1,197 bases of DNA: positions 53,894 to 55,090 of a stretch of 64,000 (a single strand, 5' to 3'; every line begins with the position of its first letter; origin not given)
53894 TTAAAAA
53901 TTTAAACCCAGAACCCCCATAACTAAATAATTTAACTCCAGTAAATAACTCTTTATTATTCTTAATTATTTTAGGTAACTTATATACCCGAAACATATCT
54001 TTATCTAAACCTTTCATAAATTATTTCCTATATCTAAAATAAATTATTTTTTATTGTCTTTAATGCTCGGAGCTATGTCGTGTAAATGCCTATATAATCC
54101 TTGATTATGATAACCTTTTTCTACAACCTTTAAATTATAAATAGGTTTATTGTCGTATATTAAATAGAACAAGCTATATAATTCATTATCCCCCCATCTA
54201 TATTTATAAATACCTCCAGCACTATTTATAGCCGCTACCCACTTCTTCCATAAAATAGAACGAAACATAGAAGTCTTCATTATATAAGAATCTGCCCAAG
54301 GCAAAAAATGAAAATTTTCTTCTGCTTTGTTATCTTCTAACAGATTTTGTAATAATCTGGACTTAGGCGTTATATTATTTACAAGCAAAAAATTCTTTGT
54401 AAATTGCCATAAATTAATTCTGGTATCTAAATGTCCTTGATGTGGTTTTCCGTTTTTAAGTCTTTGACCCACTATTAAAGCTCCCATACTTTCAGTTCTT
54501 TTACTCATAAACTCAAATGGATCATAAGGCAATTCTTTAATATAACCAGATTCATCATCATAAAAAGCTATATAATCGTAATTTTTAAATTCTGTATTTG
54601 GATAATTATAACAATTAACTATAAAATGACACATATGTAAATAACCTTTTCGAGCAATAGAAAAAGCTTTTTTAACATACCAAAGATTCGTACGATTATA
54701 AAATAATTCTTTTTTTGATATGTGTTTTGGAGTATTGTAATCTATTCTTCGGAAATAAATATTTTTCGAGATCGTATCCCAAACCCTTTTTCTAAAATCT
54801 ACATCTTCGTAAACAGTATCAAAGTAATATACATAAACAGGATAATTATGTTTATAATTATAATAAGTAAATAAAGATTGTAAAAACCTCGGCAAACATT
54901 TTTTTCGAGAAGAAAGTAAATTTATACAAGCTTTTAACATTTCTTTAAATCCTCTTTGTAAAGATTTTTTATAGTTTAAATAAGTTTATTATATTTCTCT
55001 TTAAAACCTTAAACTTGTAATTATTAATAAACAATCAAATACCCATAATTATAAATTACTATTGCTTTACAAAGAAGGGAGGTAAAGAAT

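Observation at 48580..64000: Phage-borne 15-kb glycan factory combining glycosyl-, methyl- and sulfo-transferases with a GDP-sugar epimerase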

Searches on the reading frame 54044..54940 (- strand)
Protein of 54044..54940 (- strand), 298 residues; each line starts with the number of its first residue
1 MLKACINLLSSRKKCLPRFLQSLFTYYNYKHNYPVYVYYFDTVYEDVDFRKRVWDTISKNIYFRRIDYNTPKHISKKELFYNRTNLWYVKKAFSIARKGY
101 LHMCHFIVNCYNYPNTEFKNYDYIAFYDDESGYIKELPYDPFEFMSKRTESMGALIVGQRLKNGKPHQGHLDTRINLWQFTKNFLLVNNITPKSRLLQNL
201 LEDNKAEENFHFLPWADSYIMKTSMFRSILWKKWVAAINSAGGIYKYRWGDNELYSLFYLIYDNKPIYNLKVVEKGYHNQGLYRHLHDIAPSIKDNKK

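Call 5: search_protein_families(library=pfam, max_evalue=0.01, proteins=[window:54044-54940:-])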
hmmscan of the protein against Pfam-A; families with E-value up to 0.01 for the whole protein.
window:54044-54940:- (298 aa): 1 family
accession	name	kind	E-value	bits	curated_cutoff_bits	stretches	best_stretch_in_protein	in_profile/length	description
PF01793.22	Glyco_transf_15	-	3.7e-10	40.1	25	1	18-265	73-311/325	Glycolipid 2-alpha-mannosyltransferase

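Call 17: find_related_loci(query=window:54044-54940:-, collection=viral_contigs, flank=10000)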
Query window:54044-54940:- (298 aa) in viral_contigs; peptide patterns used: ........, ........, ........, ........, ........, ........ (x = any residue, [..] = any of these).
19 stretches matched a pattern; 16 encode a relative of the query (tblastn E <= 1e-3); 16 distinct loci.
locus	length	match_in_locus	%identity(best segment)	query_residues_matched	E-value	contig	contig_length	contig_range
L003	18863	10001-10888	61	2-298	5e-128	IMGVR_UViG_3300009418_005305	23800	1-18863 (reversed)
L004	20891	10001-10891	58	1-298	7e-119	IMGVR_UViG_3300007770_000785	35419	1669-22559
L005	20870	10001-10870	55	4-295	2e-111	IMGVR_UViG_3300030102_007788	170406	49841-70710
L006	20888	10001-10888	53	2-298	3e-109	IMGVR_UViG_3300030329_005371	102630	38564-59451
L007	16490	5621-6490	54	4-295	6e-109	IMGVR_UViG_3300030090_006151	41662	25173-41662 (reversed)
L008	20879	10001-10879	52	2-295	3e-108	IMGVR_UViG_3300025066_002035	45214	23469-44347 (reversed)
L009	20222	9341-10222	54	2-295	1e-106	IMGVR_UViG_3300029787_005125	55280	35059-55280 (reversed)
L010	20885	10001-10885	54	1-298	9e-106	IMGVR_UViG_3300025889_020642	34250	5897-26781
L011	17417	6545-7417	52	4-295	7e-106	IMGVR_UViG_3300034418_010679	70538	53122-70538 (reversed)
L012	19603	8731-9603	52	4-295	1e-100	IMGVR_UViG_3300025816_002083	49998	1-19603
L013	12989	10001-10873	51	4-295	7e-98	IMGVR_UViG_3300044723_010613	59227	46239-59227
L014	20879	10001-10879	54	2-295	3e-114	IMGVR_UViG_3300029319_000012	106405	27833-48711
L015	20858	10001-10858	46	1-293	5e-87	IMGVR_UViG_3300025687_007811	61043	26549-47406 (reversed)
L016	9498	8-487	54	136-295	5e-54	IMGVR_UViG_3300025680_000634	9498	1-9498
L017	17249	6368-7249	33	2-298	7e-47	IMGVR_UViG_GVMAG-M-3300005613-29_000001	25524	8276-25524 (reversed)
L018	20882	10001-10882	31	2-298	2e-37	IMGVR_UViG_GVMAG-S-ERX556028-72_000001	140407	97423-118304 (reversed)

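Call 22: find_homologous_proteins(query=window:54044-54940:-)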
Query window:54044-54940:- (298 aa): 225 proteins with E <= 0.001 among 535 candidates; the best 120 are listed.
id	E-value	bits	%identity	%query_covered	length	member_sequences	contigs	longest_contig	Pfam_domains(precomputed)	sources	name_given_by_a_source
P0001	1.2e-204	697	100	100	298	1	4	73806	PF01793.23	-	-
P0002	9.3e-135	467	65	99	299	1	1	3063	PF01793.23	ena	-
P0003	1.7e-134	467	66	98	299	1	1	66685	PF01793.23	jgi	-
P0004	2.4e-134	466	65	100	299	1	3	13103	PF01793.23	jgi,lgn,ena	-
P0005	4.5e-126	439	64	98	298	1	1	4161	PF01793.23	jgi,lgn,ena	-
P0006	1.8e-124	434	63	99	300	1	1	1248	PF01793.23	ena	-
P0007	5.8e-124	432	61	99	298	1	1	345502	PF01793.23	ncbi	-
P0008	6.2e-124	432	60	98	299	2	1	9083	PF01793.23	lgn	-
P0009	1.4e-121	424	60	100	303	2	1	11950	PF01793.23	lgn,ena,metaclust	metaclust:\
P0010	1.2e-118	414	59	100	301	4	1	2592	PF01793.23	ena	-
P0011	1.5e-118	414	60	99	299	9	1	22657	PF01793.23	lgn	-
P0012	1.3e-117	411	57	99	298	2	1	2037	PF01793.23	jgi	-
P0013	7.2e-117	409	59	99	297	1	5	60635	PF01793.23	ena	-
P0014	1.2e-116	408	59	100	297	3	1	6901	PF01793.23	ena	-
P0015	1.6e-115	404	57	100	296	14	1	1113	PF01793.23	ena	-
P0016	8.2e-115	402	60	99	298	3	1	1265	PF01793.23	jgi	-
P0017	1.7e-114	401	59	96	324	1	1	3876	PF01793.23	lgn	-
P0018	3.5e-114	400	56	98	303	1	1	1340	PF01793.23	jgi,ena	-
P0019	3.8e-114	400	56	99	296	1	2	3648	PF01793.23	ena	-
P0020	6.0e-114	399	57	100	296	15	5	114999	PF01793.23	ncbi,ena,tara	tara:strand:+ start:6741 stop:7631 length:891 start_codon:yes stop_codon:yes gene_type:complete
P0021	1.0e-113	398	56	100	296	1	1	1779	PF01793.23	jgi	jgi:hypothetical protein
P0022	1.7e-113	397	55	100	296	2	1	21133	PF01793.23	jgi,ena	-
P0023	2.0e-113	397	56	100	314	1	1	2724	PF01793.23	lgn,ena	-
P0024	3.4e-113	396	58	100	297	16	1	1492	PF01793.23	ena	-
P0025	4.2e-113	396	57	100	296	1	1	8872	PF01793.23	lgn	-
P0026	4.4e-113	396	54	99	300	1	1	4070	PF01793.23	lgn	-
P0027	9.7e-113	395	55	100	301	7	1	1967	PF01793.23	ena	-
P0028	1.3e-112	395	57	99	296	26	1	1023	PF01793.23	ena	-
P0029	7.7e-112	392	58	100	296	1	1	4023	PF01793.23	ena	-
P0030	1.7e-111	391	55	100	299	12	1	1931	PF01793.23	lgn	-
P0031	4.3e-111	390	58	99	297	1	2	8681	PF01793.23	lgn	-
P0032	6.5e-111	389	56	100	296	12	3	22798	PF01793.23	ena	-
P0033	1.2e-110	388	54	99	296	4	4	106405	PF01793.23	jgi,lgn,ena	-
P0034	2.2e-110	387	56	100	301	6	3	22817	PF01793.23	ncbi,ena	-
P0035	2.2e-110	387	57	100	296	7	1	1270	PF01793.23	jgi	-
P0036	4.2e-110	386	57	93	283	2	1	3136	PF01793.23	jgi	-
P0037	7.6e-110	386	55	100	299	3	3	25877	PF01793.23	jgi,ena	-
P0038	1.6e-109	384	54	100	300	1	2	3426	PF01793.23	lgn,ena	-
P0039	2.4e-109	384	56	100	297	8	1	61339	PF01793.23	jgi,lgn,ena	-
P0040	3.1e-109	383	55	100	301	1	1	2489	PF01793.23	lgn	-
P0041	7.4e-109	382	54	100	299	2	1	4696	PF01793.23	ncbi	-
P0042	8.0e-109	382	60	88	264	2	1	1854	PF01793.23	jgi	-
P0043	2.4e-108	381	54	100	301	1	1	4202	PF01793.23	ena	-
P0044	3.6e-108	380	55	99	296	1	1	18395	PF01793.23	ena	-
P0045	4.3e-108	380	54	99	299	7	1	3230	PF01793.23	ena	-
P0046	5.3e-108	379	55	99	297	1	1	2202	PF01793.23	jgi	jgi:hypothetical protein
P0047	5.7e-108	379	53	100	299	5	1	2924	PF01793.23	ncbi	-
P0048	6.1e-108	379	55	99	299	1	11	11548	PF01793.23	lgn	-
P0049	8.5e-108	379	53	100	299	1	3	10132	PF01793.23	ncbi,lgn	-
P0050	9.4e-108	379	54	98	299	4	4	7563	PF01793.23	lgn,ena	-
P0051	1.0e-107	379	54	99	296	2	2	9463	PF01793.23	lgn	-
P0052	1.2e-107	378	56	100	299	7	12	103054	PF01793.23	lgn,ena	-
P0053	1.4e-107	378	53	100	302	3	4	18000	PF01793.23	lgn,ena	-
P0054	1.9e-107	378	54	100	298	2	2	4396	PF01793.23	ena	-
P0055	2.2e-107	377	52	100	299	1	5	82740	PF01793.23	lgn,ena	-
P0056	2.4e-107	377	55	99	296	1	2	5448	PF01793.23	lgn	-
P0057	3.2e-107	377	55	99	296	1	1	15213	PF01793.23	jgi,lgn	-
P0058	4.3e-107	376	54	99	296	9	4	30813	PF01793.23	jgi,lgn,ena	-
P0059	7.1e-107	376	53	100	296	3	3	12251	PF01793.23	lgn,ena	-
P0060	7.6e-107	376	52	100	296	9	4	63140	PF01793.23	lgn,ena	-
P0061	1.5e-106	375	55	99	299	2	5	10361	PF01793.23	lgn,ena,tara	tara:strand:+ start:4656 stop:5555 length:900 start_codon:yes stop_codon:yes gene_type:complete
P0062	3.7e-106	373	53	100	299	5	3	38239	PF01793.23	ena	-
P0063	5.5e-106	373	54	100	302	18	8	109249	PF01793.23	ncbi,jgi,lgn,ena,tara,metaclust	tara:strand:+ start:637 stop:1545 length:909 start_codon:yes stop_codon:yes gene_type:complete|metac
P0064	7.3e-106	372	54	100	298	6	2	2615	PF01793.23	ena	-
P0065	7.6e-106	372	53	99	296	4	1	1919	PF01793.23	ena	-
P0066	1.2e-105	372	53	100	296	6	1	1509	PF01793.23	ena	-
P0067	1.2e-105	372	54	100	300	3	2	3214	PF01793.23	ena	-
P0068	1.4e-105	372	55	100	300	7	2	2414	PF01793.23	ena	-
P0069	1.8e-105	371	53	98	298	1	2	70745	PF01793.23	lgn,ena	-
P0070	1.8e-105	371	54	98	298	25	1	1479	PF01793.23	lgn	-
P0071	2.0e-105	371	55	99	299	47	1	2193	PF01793.23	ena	-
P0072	2.1e-105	371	53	99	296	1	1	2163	PF01793.23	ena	-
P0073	2.3e-105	371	54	99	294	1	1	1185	PF01793.23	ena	-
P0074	3.0e-105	370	53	100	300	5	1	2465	PF01793.23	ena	-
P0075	3.1e-105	370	57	92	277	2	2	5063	PF01793.23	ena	-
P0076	3.5e-105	370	54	100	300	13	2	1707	PF01793.23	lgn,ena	-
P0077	3.7e-105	370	55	99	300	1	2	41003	PF01793.23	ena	-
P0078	3.9e-105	370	51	100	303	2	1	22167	PF01793.23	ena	-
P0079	4.9e-105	370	56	99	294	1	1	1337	PF01793.23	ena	-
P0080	6.0e-105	369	52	99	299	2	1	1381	PF01793.23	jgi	jgi:hypothetical protein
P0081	7.3e-105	369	55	99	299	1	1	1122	PF01793.23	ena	-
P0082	1.5e-104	368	52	100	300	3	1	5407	PF01793.23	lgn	-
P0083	3.0e-104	367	53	98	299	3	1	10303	PF01793.23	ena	-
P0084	3.0e-104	367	53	100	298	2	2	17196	PF01793.23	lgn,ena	-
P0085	3.3e-104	367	52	100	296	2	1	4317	PF01793.23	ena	-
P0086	4.2e-104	367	54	100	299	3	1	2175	PF01793.23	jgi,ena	-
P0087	4.8e-104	366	53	99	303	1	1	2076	PF01793.23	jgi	jgi:hypothetical protein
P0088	5.1e-104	366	53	100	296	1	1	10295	PF01793.23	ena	-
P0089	6.7e-104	366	53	100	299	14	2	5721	PF01793.23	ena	-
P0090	7.1e-104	366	53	100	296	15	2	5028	PF01793.23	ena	-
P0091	1.8e-103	365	53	100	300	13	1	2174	PF01793.23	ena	-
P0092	1.9e-103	365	53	99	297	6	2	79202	PF01793.23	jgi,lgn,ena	-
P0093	2.6e-103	364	52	100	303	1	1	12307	PF01793.23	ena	-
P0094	2.7e-103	364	51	100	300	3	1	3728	PF01793.23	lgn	-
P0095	4.1e-103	363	52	99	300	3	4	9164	PF01793.23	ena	-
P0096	4.6e-103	363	52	98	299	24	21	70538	PF01793.23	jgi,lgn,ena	jgi:hypothetical protein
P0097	5.9e-103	363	53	99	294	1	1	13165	PF01793.23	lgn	-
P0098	7.2e-103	363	53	100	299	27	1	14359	PF01793.23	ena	-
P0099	1.0e-102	362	52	100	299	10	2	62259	PF01793.23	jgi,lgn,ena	-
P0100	1.1e-102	362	52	100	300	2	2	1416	PF01793.23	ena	-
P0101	1.4e-102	362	54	99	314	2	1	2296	PF01793.23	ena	-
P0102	2.2e-102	361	54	97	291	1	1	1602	PF01793.23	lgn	-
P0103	3.4e-102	360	53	100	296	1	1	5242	PF01793.23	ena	-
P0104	4.2e-102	360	54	98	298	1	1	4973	PF01793.23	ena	-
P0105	4.4e-102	360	51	100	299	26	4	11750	PF01793.23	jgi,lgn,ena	-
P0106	5.6e-102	360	52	100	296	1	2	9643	PF01793.23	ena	-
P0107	5.9e-102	360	52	99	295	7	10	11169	PF01793.23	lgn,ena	-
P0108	6.5e-102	359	52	100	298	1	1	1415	PF01793.23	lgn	-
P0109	7.1e-102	359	54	100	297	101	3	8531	PF01793.23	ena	-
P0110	7.7e-102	359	55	100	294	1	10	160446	PF01793.23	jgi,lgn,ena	-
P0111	9.0e-102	359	54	99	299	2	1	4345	PF01793.23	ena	-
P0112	1.1e-101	359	51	100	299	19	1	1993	PF01793.23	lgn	-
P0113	1.7e-101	358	54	98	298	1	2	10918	PF01793.23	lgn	-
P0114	3.7e-101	357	53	100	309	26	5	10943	PF01793.23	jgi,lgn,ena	-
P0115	5.1e-101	357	53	99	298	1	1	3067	PF01793.23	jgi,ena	-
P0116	7.3e-101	356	53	99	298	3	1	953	PF01793.23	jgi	jgi:hypothetical protein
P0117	7.8e-101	356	54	98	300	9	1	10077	PF01793.23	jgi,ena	-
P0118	1.4e-100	355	54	98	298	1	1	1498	PF01793.23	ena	-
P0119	1.9e-100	355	53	100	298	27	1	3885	PF01793.23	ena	-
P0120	3.7e-100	354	51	99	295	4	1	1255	PF01793.23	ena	-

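Call 23: list_cluster_members(proteins=[P0007, P0020, P0063, P0034, P0041, P0047, P0049])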
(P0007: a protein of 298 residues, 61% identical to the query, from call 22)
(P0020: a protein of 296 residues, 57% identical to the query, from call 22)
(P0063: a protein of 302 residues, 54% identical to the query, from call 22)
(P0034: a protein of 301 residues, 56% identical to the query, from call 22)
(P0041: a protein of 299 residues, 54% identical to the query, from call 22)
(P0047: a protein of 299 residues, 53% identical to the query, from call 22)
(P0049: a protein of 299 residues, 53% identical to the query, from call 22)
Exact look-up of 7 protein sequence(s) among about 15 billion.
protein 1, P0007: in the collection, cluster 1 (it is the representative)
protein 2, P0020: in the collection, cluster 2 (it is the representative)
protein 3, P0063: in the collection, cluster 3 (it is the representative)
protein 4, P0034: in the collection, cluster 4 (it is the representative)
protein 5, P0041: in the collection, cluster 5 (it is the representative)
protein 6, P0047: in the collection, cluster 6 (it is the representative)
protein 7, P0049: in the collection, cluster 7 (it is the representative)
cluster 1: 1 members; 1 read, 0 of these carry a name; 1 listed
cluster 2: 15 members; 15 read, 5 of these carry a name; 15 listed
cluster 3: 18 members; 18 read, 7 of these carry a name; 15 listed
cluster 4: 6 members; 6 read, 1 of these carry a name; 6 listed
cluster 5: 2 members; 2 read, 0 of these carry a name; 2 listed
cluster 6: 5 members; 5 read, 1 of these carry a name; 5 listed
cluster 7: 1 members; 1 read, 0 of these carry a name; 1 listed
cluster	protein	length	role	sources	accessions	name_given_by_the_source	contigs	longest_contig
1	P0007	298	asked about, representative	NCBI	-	-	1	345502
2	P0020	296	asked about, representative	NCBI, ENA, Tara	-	strand:+ start:6741 stop:7631 length:891 start_codon:yes stop_codon:yes gene_type:complete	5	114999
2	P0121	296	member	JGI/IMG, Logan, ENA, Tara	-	hypothetical protein | strand:- start:2211 stop:3101 length:891 start_codon:yes stop_codon:yes gene_type:complete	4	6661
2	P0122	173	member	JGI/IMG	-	hypothetical protein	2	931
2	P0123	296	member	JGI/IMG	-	hypothetical protein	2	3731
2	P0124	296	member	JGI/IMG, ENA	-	hypothetical protein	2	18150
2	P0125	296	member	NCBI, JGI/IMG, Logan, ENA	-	-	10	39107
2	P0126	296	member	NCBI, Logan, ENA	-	-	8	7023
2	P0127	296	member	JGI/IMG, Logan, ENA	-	-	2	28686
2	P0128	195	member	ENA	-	-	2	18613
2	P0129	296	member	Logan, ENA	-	-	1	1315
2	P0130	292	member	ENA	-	-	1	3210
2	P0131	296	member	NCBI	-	-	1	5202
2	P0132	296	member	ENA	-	-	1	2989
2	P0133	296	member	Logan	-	-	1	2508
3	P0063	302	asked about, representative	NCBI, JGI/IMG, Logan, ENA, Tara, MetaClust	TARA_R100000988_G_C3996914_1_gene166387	strand:+ start:637 stop:1545 length:909 start_codon:yes stop_codon:yes gene_type:complete | TARA_068_SRF_<-0.22_C3996914_1_gene166387 COG5020 ""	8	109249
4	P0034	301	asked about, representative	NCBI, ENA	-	-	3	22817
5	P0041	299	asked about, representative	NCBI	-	-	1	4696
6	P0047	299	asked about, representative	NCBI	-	-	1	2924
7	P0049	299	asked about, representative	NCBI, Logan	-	-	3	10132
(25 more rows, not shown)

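Call 24: find_encoding_contigs(protein=P0007, flank=10000, max_places=2)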
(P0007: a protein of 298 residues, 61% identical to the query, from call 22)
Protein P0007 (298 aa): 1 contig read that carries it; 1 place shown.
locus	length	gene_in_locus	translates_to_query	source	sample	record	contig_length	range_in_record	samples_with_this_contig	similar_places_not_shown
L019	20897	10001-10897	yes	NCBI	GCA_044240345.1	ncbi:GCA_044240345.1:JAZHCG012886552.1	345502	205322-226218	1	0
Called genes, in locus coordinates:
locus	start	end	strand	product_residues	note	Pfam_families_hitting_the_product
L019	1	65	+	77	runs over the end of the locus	-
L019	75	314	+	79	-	-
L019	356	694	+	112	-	-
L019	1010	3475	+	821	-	-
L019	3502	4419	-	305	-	PF12760:Zn_ribbon_IS1595, PF12762:DDE_Tnp_IS1595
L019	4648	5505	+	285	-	-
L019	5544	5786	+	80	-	-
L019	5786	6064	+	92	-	-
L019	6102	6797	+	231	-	-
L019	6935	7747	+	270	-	-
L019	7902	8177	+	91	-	-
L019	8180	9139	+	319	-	PF00534:Glycos_transf_1, PF13692:Glyco_trans_1_4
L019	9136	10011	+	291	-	-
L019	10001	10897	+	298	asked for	PF01793:Glyco_transf_15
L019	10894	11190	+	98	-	-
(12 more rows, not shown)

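Call 25: search_dna_similar(query=window:54044-54940:-, collection=phages, mode=protein, max_rows=25)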
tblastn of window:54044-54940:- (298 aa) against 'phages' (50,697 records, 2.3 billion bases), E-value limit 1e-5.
No match.

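Call 29: search_solved_structures(query=window:54044-54940:-, max_evalue=1)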
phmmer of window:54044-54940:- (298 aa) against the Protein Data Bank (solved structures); distinct sequences matched with E-value up to 1: 2.
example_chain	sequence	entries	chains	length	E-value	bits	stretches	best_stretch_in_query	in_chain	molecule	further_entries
7boo_A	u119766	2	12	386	0.00015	24.8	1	19-259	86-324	Alpha-1,2-mannosyltransferase (Ktr4), putative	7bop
1s4n_A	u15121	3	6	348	0.0026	20.7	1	3-266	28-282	Glycolipid 2-alpha-mannosyltransferase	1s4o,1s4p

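Call 30: search_protein_families(library=ncbifam, max_evalue=0.01, proteins=[window:54044-54940:-])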
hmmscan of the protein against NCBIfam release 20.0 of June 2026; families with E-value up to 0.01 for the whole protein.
window:54044-54940:- (298 aa): 0 families

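Call 35: find_related_loci(query=A1, collection=genome_contigs, flank=10000)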
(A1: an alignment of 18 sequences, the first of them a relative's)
Query A1 (298 aa) in genome_contigs; peptide patterns used: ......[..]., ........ (x = any residue, [..] = any of these).
19 stretches matched a pattern; 10 encode a relative of the query (tblastn E <= 1e-3); 10 distinct loci.
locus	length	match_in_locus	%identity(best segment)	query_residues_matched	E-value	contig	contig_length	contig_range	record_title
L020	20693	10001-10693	31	20-258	2e-34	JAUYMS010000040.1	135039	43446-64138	MAG: Candidatus Omnitrophota bacterium isolate C24_metabat.bin.98 C24_k141_532804, whole genome shotgun sequence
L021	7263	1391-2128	33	3-262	6e-31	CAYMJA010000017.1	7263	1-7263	MAG TPA_asm: uncultured Candidatus Saccharibacteria bacterium isolate SRP214966_co5_52 genome assembly, contig: NODE_110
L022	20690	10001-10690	31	13-262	3e-30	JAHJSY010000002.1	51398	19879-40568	MAG: Patescibacteria group bacterium isolate OS_PC_MetaG.mb.33 OS_PC_MetaG.mb.33_k141_3754, whole genome shotgun sequenc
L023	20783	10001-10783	27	2-283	8e-19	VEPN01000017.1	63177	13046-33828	MAG: Candidatus Methanoperedens sp. isolate MnB_21 scaffold17, whole genome shotgun sequence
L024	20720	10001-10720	27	2-262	7e-18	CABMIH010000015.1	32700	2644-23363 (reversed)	uncultured archaeon isolate LFW-280_3_2 genome assembly, contig: LFW28032_22, whole genome shotgun sequence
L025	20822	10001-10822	29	2-278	9e-27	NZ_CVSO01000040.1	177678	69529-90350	Candidatus Pelagibacter communis strain SCGC AAA795-M22, whole genome shotgun sequence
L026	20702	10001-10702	27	2-255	2e-14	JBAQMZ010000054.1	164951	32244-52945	MAG: Candidatus Methanoperedens sp. isolate MFD12050_ilm_asm_bin25 k127_76534, whole genome shotgun sequence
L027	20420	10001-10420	34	97-257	2e-13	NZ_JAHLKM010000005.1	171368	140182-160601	Natronomonas aquatica strain F2-12 NODE_5_length_171368_cov_269.947656, whole genome shotgun sequence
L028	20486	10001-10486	26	97-281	5e-8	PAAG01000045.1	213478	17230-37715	MAG: Verrucomicrobiales bacterium isolate NAT23 MHASMcontig_956550, whole genome shotgun sequence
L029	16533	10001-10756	26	13-251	1e-5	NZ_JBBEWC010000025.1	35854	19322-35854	Emticicia soli strain ZZ-4 Scaffold24_1, whole genome shotgun sequence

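Call 39: search_dna_similar(query=L005:18228-19271:+, collection=phages, mode=protein, max_rows=12)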
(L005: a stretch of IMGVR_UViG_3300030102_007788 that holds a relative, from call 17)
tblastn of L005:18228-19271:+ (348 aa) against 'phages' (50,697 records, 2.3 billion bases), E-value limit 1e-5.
Records with a match: 206; places in all: 206; records where one place covers at least 80% of the query: 168.
Best place of each record, by identity: <60% 206.
By first word of the organism name: Mycobacterium 154; Synechococcus 23; Bacteriophage 10; Cellulophaga 5; Bacillus 4; Cyanophage 4; Listeria 2; Pseudomonas 1; Thermus 1; uncultured 1; and 1 more.
By host as written in the record: Mycobacterium smegmatis mc2 155 110; Mycobacterium smegmatis mc2155 17; Mycobacterium smegmatis mc#155 17; - 14; Synechococcus sp. 11; Mycobacterium sp. 6; Synechococcus sp. WH8102 3; Listeria monocytogenes 2; and 18 more.
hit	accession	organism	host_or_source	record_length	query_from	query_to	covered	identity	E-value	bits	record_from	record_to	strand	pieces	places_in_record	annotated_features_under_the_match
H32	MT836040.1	Bacteriophage sp.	human fecal samples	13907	22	345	93%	26.1%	4e-12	73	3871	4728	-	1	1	record has no annotation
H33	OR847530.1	Listeria phage LM 4-11-1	Listeria monocytogenes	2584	18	344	94%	25.2%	9e-13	75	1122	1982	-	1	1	record has no annotation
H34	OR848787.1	Listeria phage LM 4-14-1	Listeria monocytogenes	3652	18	344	94%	25.2%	1e-12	75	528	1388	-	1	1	record has no annotation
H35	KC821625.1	Cellulophaga phage phi13:1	Cellulophaga baltica #13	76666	36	348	90%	26.3%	3e-7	58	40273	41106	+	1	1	recombinase A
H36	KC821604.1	Cellulophaga phage phiST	Cellulophaga baltica MM#3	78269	36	348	90%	26.3%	3e-7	58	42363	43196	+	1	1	recombinase A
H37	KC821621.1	Cellulophaga phage phi19:2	Cellulophaga baltica #19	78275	36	348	90%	26.3%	3e-7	58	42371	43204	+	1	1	recombinase A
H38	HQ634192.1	Cellulophaga phage phiST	Cellulophaga sp. MM#3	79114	36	348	90%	26.3%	3e-7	58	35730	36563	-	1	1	recombinase A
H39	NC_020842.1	Cellulophaga phage phiST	Cellulophaga sp. MM#3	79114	36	348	90%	26.3%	3e-7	58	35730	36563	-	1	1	UvsX-like recombinase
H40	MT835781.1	Bacteriophage sp.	human fecal samples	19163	36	346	89%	26.4%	3e-12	74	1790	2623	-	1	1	record has no annotation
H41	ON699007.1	Bacillus phage BC-1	Bacillus cereus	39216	35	344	89%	26.3%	4e-14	79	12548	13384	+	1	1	hypothetical protein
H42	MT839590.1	Bacteriophage sp.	human fecal samples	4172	25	345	92%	25.3%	2e-11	71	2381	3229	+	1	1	record has no annotation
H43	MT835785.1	Bacteriophage sp.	human fecal samples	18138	36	348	90%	25.9%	1e-11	72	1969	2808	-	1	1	record has no annotation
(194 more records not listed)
